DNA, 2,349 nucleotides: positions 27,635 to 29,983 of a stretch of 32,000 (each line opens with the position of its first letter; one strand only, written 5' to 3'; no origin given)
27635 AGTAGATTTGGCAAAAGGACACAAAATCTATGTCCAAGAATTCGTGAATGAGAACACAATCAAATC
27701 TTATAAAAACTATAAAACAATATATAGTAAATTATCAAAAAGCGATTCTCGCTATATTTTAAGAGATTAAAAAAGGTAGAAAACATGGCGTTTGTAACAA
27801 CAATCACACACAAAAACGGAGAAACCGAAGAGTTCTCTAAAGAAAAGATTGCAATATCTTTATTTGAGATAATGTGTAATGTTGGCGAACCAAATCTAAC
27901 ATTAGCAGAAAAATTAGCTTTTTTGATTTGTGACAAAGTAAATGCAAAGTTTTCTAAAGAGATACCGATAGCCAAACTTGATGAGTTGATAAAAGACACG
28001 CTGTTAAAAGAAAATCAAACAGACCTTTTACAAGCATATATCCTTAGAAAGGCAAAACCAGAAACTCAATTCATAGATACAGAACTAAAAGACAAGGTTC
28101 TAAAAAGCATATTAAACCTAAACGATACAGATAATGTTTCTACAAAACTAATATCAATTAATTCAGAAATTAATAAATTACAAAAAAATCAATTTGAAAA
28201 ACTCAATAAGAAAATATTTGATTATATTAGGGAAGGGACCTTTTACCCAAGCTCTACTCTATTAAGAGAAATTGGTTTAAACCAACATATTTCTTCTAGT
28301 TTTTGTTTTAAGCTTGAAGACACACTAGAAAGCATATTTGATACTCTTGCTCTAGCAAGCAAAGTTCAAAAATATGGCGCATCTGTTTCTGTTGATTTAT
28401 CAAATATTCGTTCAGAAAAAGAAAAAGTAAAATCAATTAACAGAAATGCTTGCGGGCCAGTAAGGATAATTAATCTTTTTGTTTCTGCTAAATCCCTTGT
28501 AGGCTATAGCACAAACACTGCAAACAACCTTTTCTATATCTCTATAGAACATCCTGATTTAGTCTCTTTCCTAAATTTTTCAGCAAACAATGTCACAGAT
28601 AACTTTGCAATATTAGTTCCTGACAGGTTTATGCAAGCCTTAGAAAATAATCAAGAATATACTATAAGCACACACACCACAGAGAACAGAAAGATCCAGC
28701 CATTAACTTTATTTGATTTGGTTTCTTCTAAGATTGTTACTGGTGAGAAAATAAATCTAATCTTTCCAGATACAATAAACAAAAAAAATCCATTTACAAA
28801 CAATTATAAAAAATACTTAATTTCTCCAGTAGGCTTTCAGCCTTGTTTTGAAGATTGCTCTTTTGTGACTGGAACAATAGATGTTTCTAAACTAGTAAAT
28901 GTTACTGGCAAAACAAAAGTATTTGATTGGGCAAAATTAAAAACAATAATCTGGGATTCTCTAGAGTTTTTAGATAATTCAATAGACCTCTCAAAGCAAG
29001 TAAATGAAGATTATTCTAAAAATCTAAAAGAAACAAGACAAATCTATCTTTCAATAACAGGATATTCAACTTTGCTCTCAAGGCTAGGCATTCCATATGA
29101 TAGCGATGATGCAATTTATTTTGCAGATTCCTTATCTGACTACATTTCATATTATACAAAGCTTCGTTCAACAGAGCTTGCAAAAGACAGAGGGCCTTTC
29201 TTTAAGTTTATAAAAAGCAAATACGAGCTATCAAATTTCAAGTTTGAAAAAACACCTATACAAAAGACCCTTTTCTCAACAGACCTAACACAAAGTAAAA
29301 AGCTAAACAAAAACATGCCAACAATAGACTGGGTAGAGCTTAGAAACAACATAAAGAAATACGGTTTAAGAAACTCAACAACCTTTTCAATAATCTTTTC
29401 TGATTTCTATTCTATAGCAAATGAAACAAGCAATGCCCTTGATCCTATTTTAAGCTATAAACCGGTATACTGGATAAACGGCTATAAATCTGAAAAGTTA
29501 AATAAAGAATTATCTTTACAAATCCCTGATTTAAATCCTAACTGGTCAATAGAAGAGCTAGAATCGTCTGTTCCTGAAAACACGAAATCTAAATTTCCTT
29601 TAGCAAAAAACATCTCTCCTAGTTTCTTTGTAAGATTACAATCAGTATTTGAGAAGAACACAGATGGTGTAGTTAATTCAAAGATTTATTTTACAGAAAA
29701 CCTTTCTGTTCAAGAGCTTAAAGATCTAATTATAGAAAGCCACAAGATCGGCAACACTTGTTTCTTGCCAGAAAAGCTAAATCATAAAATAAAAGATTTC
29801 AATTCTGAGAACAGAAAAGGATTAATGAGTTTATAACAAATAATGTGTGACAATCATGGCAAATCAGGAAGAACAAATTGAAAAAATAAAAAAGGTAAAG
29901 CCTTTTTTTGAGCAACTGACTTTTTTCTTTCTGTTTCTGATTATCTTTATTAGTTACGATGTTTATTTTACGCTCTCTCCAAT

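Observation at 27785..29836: Full-length class II-like RNR paralogue with the catalytic N-x-C-x-E motif replaced (ATP-cone retained): a probable pseudoenzyme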

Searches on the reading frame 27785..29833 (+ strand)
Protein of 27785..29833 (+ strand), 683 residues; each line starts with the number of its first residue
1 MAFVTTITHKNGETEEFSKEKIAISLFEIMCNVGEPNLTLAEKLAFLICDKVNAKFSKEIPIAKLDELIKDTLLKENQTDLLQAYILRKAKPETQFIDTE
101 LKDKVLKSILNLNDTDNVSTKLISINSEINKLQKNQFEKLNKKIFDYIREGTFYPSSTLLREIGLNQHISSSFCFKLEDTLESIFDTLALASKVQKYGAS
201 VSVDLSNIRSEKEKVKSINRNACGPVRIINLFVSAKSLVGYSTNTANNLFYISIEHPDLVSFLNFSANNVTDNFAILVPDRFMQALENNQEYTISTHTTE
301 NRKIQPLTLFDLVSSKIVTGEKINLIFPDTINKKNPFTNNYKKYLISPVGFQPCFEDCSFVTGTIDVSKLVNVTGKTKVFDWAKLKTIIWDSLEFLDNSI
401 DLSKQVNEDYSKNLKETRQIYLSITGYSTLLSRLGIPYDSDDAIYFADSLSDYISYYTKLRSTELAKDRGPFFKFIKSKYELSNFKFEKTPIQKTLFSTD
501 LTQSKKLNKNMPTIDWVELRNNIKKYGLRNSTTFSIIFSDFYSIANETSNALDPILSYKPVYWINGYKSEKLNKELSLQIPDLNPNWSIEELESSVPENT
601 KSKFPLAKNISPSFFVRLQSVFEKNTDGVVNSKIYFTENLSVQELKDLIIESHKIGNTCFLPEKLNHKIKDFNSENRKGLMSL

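Call 3: search_protein_families(library=pfam, proteins=[window:27785-29833:+], max_evalue=0.01)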
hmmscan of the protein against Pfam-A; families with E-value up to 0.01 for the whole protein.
window:27785-29833:+ (683 aa): 2 families
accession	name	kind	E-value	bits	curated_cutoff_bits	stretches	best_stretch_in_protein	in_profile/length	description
PF02867.20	Ribonuc_red_lgC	-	1.3e-53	182.9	23.9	1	170-656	1-516/523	Ribonucleotide reductase, barrel domain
PF03477.21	ATP-cone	-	4.6e-10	40.3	25.8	1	6-89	2-83/88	ATP cone domain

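Call 4: search_protein_families(library=ncbifam, proteins=[window:27785-29833:+], max_evalue=0.01)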
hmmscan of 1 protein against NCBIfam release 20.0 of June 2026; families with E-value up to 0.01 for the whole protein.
window:27785-29833:+ (683 aa): 22 families
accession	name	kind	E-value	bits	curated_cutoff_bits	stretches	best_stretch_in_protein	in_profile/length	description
NF006417.0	PRK08665.1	equivalog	2.3e-63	214.6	961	1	132-649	56-549/759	vitamin B12-dependent ribonucleotide reductase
TIGR02504.1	NrdJ_Z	equivalog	2.8e-59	201.2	399.95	1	128-656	35-589/606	adenosylcobalamin-dependent ribonucleoside-diphosphate reductase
NF005010.0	PRK06406.1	subfamily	1.3e-53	182.4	1125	3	130-489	209-572/771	vitamin B12-dependent ribonucleotide reductase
TIGR02506.1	NrdE_NrdA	equivalog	9.1e-43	146.6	341.05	2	312-656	257-606/616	ribonucleoside-diphosphate reductase subunit alpha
NF006207.0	PRK08332.1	equivalog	3.8e-30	103.9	2400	2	349-557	1242-1435/1684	vitamin B12-dependent ribonucleotide reductase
NF005544.0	PRK07207.1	equivalog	2.6e-27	95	965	2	370-540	610-775/965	ribonucleoside-diphosphate reductase subunit alpha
NF005101.0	PRK06539.1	equivalog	3.2e-26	91.6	988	2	379-655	471-750/822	ribonucleoside-diphosphate reductase subunit alpha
NF006665.0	PRK09209.1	equivalog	5.5e-26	91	1057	2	383-650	505-733/761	ribonucleoside-diphosphate reductase subunit alpha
NF005483.0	PRK07088.1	equivalog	7.6e-26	90.5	1214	2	383-656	509-742/764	ribonucleoside-diphosphate reductase subunit alpha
NF005122.0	PRK06556.1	equivalog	1.8e-25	88.9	859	2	273-532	289-545/960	vitamin B12-dependent ribonucleotide reductase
NF009028.0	PRK12364.1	equivalog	7.2e-25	87.1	1377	3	374-656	578-820/842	ribonucleoside-diphosphate reductase subunit alpha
NF006577.0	PRK09102.1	equivalog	4.2e-24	84.7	620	1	129-472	51-410/604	ribonucleoside-diphosphate reductase subunit alpha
NF006279.0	PRK08447.1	equivalog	2.3e-23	82.5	1082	2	367-591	496-702/789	ribonucleoside-diphosphate reductase subunit alpha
TIGR04170.1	RNR_1b_NrdE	exception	4.7e-23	81.3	750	2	139-312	129-313/698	class 1b ribonucleoside-diphosphate reductase subunit alpha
NF005401.0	PRK06948.1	subfamily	1.2e-22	80.4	906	1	187-479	110-425/604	ribonucleotide reductase-like protein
TIGR02510.1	NrdE-prime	equivalog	7.4e-09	34.6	602.25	1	118-468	37-379/560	ribonucleoside-diphosphate reductase subunit alpha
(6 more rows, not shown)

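Call 5: search_solved_structures(query=window:27785-29833:+, max_evalue=0.01, show_alignments=3)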
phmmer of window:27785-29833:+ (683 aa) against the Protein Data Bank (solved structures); distinct sequences matched with E-value up to 0.01: 31.
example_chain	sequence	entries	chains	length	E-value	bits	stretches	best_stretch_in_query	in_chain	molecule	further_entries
1xjk_A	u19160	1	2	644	2.2e-30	109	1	169-652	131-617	ribonucleotide reductase, B12-dependent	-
1xje_A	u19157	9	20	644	2.4e-30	108.9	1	169-652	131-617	ribonucleotide reductase, B12-dependent | Ribonucleoside-diphosphate reductase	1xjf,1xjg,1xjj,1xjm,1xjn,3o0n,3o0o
7agj_A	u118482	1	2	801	1.1e-20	77.1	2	377-557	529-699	Ribonucleoside-diphosphate reductase subunit alpha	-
9l6o_F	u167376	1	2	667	1e-18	70.5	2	140-299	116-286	Ribonucleoside-diphosphate reductase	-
5im3_A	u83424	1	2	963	1.5e-14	56.7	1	378-558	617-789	Ribonucleoside-diphosphate reductase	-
1pem_A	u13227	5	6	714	1.6e-14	56.6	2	138-302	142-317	Ribonucleoside-diphosphate reductase 2 alpha chain | RIBONUCLEOSIDE-DIPHOSPHATE REDUCTASE 2 ALPHA SUBUNIT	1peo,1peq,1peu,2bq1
3s8a_A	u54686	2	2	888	3.8e-14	55.4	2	166-298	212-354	Ribonucleoside-diphosphate reductase large chain 1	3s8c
6l3r_A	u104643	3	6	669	1.4e-13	53.5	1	145-294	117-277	Ribonucleoside-diphosphate reductase large subunit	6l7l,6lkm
2wgh_A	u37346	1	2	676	1.5e-13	53.4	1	145-294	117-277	RIBONUCLEOSIDE-DIPHOSPHATE REDUCTASE LARGE SUBUNIT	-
1zyz_A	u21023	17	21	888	1.6e-13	53.3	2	166-298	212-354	Ribonucleoside-diphosphate reductase large chain 1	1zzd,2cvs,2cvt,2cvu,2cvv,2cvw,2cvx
3tb9_A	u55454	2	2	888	2.1e-13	52.9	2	166-298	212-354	Ribonucleoside-diphosphate reductase large chain 1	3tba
3hnc_A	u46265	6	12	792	2.5e-13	52.7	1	145-294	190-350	Ribonucleoside-diphosphate reductase large subunit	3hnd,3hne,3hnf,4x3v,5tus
5d1y_A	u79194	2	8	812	2.7e-13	52.6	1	145-294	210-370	Ribonucleoside-diphosphate reductase large subunit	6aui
6cgl_A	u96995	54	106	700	6.2e-13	51.4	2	152-305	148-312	Ribonucleoside-diphosphate reductase | Ribonucleoside-diphosphate reductase subunit alpha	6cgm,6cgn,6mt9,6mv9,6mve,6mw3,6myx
7mdi_A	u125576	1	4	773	6.9e-07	31.4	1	412-554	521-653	Ribonucleoside-diphosphate reductase subunit alpha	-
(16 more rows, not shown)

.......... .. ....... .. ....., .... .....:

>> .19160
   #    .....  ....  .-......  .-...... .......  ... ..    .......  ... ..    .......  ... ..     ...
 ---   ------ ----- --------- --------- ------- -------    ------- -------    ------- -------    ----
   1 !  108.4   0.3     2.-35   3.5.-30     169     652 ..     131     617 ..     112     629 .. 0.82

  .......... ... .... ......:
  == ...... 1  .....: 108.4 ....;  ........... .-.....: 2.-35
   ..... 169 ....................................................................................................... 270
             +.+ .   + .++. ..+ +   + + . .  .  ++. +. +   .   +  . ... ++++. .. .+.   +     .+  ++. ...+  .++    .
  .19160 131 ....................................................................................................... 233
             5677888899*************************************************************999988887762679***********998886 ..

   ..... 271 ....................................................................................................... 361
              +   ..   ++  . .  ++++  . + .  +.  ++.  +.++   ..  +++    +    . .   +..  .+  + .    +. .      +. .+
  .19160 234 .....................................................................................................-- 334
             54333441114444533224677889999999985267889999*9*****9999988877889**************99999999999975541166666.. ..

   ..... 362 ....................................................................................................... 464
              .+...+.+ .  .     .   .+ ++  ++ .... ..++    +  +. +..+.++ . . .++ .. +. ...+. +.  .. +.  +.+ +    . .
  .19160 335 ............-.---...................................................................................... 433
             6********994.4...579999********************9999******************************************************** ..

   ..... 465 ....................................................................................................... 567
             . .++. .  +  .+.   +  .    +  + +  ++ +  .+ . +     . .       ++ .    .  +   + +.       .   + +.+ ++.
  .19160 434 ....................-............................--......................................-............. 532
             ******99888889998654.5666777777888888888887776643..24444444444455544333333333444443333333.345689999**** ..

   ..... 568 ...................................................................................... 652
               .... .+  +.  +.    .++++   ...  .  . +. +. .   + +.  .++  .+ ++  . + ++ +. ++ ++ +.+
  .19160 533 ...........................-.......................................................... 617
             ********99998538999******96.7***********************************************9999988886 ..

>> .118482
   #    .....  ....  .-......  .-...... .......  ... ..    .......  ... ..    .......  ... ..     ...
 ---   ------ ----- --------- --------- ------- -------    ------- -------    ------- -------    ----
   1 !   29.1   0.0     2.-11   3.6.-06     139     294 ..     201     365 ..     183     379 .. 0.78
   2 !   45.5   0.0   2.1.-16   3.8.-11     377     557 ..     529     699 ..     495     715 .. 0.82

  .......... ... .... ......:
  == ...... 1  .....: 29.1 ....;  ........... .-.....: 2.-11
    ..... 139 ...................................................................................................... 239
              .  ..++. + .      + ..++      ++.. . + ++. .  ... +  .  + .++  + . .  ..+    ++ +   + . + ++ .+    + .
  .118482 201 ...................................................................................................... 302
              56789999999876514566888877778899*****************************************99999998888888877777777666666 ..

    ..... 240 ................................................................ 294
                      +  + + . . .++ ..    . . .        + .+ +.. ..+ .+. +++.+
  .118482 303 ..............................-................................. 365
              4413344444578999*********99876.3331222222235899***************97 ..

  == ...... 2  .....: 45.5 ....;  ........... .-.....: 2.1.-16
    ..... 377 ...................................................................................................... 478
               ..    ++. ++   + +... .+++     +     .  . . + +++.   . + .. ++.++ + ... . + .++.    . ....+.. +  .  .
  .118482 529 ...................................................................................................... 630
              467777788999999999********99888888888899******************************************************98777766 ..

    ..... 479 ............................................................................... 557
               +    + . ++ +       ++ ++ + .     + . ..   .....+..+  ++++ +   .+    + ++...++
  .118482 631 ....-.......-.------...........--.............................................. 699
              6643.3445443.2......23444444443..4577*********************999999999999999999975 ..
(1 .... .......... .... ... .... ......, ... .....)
